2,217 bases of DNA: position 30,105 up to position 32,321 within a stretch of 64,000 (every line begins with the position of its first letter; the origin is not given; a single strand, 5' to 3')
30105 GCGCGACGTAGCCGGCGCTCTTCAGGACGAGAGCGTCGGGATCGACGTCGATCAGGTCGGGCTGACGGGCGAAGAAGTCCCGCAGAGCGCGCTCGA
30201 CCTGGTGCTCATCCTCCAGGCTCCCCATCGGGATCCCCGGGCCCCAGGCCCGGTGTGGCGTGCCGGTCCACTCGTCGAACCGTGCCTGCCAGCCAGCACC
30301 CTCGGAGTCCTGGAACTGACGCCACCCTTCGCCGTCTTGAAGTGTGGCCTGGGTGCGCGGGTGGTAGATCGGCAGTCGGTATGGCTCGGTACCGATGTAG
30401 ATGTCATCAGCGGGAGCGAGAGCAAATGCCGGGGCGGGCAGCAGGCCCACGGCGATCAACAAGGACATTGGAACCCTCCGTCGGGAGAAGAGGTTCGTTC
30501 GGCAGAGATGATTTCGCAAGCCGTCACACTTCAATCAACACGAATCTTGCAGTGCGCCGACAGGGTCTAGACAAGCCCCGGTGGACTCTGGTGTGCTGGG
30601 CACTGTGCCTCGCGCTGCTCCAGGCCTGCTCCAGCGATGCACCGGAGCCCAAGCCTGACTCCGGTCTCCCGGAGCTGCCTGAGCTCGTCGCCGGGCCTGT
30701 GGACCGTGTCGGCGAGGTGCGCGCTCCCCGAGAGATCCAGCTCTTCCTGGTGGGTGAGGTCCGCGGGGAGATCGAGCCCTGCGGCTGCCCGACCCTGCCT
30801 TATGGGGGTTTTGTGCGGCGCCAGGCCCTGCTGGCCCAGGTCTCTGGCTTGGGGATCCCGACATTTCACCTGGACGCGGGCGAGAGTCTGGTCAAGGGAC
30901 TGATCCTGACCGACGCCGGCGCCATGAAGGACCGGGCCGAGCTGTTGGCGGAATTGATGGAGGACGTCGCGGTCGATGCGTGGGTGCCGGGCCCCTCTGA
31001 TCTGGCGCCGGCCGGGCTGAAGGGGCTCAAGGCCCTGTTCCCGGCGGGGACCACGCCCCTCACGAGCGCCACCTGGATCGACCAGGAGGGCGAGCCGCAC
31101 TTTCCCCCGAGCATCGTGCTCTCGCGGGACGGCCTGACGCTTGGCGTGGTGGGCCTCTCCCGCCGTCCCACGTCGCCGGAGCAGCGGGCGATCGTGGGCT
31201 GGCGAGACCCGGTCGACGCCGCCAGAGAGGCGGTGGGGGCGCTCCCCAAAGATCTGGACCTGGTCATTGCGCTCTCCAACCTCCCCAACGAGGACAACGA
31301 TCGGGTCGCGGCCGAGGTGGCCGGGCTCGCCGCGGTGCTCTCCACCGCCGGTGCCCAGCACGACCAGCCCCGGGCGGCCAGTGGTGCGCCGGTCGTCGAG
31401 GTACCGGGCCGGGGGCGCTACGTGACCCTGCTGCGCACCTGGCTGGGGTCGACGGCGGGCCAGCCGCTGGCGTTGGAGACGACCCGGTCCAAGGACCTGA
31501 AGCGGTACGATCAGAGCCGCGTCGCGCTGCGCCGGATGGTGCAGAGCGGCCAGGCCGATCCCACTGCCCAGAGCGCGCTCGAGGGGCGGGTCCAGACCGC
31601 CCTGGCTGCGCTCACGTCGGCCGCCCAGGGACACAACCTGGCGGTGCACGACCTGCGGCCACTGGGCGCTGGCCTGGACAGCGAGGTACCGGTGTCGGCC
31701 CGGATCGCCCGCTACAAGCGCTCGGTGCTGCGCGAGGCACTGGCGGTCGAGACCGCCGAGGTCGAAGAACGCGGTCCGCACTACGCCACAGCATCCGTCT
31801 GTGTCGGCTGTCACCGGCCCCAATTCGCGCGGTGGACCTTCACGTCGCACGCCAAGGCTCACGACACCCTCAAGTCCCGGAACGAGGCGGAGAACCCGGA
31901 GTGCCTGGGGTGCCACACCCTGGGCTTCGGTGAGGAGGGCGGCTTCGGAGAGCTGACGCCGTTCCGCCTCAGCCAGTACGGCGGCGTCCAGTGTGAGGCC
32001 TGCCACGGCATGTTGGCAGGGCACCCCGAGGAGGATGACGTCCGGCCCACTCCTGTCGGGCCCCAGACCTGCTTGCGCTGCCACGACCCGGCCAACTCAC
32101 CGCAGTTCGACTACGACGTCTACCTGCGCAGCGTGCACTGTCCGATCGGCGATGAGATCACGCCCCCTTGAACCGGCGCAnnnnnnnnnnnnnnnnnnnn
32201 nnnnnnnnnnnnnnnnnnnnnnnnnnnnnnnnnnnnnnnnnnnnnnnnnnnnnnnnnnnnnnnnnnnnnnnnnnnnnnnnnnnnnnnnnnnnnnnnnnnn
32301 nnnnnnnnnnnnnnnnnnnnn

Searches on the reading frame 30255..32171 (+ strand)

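Call 65: search_protein_families(library=pfam, proteins=[window:30255-32171:+], max_evalue=0.0001)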
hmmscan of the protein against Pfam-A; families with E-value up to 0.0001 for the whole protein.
window:30255-32171:+ (638 aa): 2 families
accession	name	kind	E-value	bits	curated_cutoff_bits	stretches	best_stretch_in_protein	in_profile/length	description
PF13435.11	Cytochrome_C554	-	5.3e-14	53.4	20.8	1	515-585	1-84/84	Cytochrome c554 and c-prime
PF14522.11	Cytochrome_C7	-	6.9e-05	23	24.8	0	576-614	12-52/67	Cytochrome c7 and related cytochrome c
